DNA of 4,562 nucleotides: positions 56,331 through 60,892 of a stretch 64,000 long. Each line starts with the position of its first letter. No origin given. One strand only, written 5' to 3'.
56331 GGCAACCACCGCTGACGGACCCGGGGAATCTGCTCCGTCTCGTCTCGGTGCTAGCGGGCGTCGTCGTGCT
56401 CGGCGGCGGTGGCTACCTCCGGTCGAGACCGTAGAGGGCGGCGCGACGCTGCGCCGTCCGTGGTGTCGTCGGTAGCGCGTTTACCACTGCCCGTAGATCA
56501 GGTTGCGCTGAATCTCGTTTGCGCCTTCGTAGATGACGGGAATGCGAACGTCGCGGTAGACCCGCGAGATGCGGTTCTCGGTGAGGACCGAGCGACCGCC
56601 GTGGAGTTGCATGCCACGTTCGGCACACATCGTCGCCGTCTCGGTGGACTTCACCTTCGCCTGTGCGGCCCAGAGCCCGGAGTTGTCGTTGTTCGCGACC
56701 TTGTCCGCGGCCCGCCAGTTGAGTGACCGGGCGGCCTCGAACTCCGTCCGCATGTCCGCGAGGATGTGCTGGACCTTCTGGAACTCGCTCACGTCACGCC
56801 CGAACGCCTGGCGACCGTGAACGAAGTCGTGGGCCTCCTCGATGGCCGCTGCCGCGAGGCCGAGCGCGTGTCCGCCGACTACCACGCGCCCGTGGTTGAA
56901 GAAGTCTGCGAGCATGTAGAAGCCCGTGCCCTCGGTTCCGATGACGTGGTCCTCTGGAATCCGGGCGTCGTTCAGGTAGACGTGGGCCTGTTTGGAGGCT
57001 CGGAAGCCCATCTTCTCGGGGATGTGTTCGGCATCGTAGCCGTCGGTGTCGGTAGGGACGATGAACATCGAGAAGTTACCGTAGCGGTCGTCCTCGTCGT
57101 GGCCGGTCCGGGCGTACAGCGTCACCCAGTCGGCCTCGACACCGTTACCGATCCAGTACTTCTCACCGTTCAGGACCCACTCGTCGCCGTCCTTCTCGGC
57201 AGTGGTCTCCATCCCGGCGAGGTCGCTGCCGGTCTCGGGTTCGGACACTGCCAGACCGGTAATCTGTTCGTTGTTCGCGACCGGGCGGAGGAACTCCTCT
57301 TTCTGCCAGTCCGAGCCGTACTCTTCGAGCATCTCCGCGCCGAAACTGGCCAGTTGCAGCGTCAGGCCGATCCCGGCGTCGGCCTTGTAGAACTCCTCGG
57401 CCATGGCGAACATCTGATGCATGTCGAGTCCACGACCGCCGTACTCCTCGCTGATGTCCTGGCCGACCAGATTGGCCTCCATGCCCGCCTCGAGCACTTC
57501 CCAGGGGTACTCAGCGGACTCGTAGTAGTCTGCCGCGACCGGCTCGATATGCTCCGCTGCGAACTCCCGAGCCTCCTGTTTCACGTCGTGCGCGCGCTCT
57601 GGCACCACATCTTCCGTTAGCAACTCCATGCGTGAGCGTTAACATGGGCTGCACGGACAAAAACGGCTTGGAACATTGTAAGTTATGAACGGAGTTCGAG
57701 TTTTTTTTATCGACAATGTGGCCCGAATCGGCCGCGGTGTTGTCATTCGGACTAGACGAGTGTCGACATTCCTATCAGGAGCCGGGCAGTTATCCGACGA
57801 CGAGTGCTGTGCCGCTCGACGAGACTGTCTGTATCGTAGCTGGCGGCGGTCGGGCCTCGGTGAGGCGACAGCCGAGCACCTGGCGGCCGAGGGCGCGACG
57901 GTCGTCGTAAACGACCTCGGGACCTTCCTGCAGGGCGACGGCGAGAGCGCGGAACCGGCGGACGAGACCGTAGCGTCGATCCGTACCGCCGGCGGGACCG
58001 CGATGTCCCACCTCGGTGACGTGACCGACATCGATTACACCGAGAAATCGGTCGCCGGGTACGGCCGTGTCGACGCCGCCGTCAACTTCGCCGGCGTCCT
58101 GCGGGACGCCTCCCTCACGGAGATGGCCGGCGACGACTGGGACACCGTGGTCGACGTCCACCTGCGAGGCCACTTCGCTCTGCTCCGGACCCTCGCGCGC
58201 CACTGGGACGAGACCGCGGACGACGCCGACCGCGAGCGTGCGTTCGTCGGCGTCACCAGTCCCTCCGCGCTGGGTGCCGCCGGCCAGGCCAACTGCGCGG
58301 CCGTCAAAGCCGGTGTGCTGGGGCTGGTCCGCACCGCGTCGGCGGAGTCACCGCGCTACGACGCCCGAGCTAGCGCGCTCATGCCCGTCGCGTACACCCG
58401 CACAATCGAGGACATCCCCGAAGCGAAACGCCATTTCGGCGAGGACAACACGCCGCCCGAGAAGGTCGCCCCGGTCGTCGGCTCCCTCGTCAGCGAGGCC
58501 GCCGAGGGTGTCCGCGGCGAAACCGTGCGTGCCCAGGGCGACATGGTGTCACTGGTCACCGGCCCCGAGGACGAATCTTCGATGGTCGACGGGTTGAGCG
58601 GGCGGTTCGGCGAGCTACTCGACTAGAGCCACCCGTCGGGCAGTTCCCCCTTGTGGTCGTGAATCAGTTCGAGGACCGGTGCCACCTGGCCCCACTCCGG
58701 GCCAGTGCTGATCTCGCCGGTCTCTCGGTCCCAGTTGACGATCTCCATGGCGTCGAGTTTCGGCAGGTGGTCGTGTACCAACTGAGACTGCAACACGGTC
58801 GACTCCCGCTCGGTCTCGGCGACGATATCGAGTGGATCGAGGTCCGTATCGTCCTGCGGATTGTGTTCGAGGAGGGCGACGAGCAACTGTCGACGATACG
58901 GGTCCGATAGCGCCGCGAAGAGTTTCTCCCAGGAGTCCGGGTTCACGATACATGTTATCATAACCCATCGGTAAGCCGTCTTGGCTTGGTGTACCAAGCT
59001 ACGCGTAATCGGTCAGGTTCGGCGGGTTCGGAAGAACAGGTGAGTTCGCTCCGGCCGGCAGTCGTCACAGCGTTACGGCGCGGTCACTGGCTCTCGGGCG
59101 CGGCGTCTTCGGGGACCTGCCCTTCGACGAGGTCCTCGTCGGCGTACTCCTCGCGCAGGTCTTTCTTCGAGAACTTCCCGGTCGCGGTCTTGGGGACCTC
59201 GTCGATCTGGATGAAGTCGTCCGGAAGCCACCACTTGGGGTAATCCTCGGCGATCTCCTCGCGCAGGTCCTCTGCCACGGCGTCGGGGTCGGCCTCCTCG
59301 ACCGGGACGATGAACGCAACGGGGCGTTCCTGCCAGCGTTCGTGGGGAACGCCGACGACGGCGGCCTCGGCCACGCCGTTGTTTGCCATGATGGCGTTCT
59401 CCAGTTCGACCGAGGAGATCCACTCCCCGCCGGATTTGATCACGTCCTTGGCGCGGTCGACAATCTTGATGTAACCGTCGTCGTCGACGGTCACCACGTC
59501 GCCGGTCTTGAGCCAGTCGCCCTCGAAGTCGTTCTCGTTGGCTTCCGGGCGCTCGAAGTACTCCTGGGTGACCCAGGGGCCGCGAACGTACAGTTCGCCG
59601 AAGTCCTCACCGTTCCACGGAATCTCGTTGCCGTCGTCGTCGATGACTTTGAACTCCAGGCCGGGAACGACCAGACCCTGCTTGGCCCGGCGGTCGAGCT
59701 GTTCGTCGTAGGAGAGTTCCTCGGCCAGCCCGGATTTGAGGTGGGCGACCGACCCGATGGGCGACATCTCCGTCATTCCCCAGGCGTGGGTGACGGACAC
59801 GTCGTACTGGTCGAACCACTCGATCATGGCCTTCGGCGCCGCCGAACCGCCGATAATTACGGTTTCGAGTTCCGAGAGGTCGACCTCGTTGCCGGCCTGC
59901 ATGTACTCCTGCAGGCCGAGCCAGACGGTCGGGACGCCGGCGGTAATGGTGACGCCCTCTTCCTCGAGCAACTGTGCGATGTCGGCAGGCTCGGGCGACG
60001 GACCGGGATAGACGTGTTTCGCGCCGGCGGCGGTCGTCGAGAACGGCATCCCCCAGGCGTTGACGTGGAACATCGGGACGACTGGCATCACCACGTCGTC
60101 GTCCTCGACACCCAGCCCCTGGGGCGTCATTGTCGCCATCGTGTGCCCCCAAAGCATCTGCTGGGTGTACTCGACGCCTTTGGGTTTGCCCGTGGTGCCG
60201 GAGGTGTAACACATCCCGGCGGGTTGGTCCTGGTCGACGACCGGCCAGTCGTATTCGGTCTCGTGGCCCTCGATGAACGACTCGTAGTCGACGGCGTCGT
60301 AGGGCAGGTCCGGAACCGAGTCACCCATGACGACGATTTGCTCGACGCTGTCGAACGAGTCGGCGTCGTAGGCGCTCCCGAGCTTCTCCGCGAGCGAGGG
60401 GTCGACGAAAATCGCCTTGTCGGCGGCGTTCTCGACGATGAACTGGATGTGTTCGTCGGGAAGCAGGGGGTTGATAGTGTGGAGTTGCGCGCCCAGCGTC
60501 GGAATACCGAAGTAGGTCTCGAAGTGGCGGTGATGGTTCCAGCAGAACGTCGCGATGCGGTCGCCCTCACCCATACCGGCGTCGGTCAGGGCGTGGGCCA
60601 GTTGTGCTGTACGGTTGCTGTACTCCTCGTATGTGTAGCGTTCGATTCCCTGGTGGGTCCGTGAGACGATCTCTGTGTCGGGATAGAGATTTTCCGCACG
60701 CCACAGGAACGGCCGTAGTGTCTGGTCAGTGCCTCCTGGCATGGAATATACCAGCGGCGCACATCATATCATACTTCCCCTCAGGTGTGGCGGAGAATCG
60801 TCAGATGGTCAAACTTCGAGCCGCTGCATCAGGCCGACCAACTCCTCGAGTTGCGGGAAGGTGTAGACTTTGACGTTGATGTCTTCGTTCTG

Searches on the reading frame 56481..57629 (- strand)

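Call 48: search_protein_families(library=pfam, proteins=[window:56481-57629:-], max_evalue=0.00001)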
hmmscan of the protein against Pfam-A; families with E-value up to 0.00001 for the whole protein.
window:56481-57629:- (382 aa): 4 families
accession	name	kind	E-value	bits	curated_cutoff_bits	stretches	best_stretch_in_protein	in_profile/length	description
PF00441.29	Acyl-CoA_dh_1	-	3.6e-41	141.2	22.4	1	234-378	1-145/150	Acyl-CoA dehydrogenase, C-terminal domain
PF02770.24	Acyl-CoA_dh_M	-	5.5e-26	91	33.3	1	126-221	2-96/97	Acyl-CoA dehydrogenase, middle domain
PF02771.21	Acyl-CoA_dh_N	-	1.1e-25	90.6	22.9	1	12-121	3-113/113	Acyl-CoA dehydrogenase, N-terminal domain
PF08028.16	Acyl-CoA_dh_2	-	2.2e-18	67.2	22.7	1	251-371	3-133/134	Acyl-CoA dehydrogenase, C-terminal domain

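Call 108: search_protein_families(library=ncbifam, proteins=[window:56481-57629:-], max_evalue=1e-30)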
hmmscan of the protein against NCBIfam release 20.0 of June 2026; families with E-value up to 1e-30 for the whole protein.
window:56481-57629:- (382 aa): 12 families
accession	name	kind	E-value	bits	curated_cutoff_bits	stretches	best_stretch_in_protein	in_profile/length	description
NF042972.1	AcrlCoAredClosAcrC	equivalog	5.2e-77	259.1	640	1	12-378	8-372/378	acryloyl-CoA reductase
NF042439.1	SulpropCoADesulf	equivalog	3.9e-70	236.5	600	1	18-380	2-368/379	3-sulfinopropanoyl-CoA desulfinase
NF045552.1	GlutCoADH_Des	equivalog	6e-66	223.2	470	1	16-378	12-375/387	glutaryl-CoA dehydrogenase Acd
NF043006.1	CyhCrbnylCoADH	equivalog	1.2e-61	208.8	650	1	20-378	15-371/380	cyclohexane-1-carbonyl-CoA dehydrogenase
NF058590.1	AcCoDHFadEBacil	equivalog_domain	1.3e-59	202.3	600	1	11-380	23-408/586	acyl-CoA dehydrogenase FadE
NF053553.1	prodigi_MBC_PigA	equivalog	3.1e-55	187.9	500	1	14-378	10-375/381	prodigiosin MBC biosynthesis dehydrogenase PigA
NF045652.1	ProlPCPDhRedW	equivalog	7.4e-55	186.3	650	1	16-378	7-369/376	L-prolyl-[peptidyl-carrier protein] dehydrogenase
NF008997.0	PRK12341.1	equivalog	1.7e-52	178.7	537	1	31-373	28-367/382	acyl-CoA dehydrogenase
NF052270.1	Staph_DH_FadE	equivalog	4e-51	174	600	1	15-375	27-386/400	acyl-CoA dehydrogenase FadE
TIGR03207.1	cyc_hxne_CoA_dh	equivalog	3.2e-49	167.6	575.35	1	16-378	8-367/372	cyclohexanecarboxyl-CoA dehydrogenase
NF002885.1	PRK03354.1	equivalog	2.7e-44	151.8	540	1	32-374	29-365/378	crotonobetainyl-CoA dehydrogenase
TIGR03203.1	pimD_small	equivalog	1.4e-32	113.3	652.7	1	50-360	47-354/378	pimeloyl-CoA dehydrogenase small subunit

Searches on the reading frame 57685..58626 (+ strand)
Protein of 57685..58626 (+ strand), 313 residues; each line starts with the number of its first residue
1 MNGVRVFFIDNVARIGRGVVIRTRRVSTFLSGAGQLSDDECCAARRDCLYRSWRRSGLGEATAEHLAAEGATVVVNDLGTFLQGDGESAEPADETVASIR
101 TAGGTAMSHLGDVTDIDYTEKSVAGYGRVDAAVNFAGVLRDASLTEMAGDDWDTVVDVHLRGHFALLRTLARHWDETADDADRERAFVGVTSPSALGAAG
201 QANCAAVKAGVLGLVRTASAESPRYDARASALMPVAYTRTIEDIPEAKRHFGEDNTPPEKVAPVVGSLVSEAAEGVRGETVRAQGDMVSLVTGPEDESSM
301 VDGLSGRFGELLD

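Call 48: search_protein_families(library=pfam, proteins=[window:57685-58626:+], max_evalue=0.00001)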
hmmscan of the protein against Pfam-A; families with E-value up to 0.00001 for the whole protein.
window:57685-58626:+ (313 aa): 3 families
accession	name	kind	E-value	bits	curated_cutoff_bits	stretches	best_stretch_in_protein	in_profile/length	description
PF13561.12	adh_short_C2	-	2e-21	77.1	27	1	55-282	5-230/236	Enoyl-(Acyl carrier protein) reductase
PF00106.31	adh_short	-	5.2e-18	65.7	26.6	1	56-235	10-180/195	short chain dehydrogenase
PF08659.16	KR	-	3.8e-09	37.2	22.6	1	57-209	11-154/180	KR domain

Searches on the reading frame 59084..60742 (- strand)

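Call 48: search_protein_families(library=pfam, proteins=[window:59084-60742:-], max_evalue=0.00001)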
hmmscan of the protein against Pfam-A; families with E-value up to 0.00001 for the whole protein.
window:59084-60742:- (552 aa): 2 families
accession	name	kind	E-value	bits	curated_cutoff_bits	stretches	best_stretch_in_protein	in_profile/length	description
PF00501.34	AMP-binding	-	2.4e-76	257.5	29.9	1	16-396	4-384/384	AMP-binding enzyme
PF13193.12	AMP-binding_C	-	4.6e-21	76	24.5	1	446-523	1-76/76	AMP-binding enzyme C-terminal domain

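Call 108: search_protein_families(library=ncbifam, proteins=[window:59084-60742:-], max_evalue=1e-30)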
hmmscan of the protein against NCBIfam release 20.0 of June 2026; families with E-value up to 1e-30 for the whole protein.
window:59084-60742:- (552 aa): 60 families (the best 25 are shown)
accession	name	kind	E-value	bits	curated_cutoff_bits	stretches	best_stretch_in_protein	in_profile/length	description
NF005426.0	PRK07008.1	equivalog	1.6e-171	571.6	822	1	15-538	22-540/545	3-(methylthio)propionyl-CoA ligase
NF004837.0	PRK06187.1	subfamily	6.5e-168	559.3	476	1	7-537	8-526/531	long-chain-fatty-acid--CoA ligase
NF004674.0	PRK06018.1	subfamily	4.1e-164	547.3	766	1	15-539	18-540/544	long-chain-fatty-acid--CoA ligase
NF004143.0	PRK05620.1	equivalog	1.3e-123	413.3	852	1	18-538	21-560/576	long-chain fatty-acid--CoA ligase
NF006020.0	PRK08162.1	subfamily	1.3e-95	320.8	677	1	12-536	24-541/545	acyl-CoA synthetase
NF006182.0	PRK08316.1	subfamily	3.5e-90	302.9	663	1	6-535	10-519/523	fatty acyl-CoA synthetase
NF009233.0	PRK12583.1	subfamily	2e-72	244.4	832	1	9-534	20-551/558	fatty acid CoA ligase family protein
NF005857.1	PRK07786.1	exception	1.4e-71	241.6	733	1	36-534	35-513/513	fatty-acid--CoA ligase FadD5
NF005307.0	PRK06839.1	equivalog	4.5e-70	236.7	748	1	34-532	26-492/496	o-succinylbenzoate--CoA ligase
NF002966.0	PRK03640.1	equivalog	4.3e-68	230.1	556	1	18-533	13-480/483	o-succinylbenzoate--CoA ligase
NF004114.0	PRK05605.1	equivalog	1.2e-67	228.5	766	1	150-534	195-570/575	long-chain-fatty-acid--CoA ligase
TIGR01923.1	menE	equivalog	1.5e-62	211.9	330.15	1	37-528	1-441/442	o-succinylbenzoate--CoA ligase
NF004808.0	PRK06155.1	equivalog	4.2e-60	203.5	722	1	6-533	20-522/542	ATP-dependent acyl-CoA ligase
NF052269.1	Staph_lig_FadD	equivalog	6.9e-60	202.8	650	1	34-532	26-492/499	long-chain-fatty-acid--CoA ligase FadD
NF005702.0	PRK07514.1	subfamily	1.3e-59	201.9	558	1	28-535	23-502/506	malonyl-CoA synthase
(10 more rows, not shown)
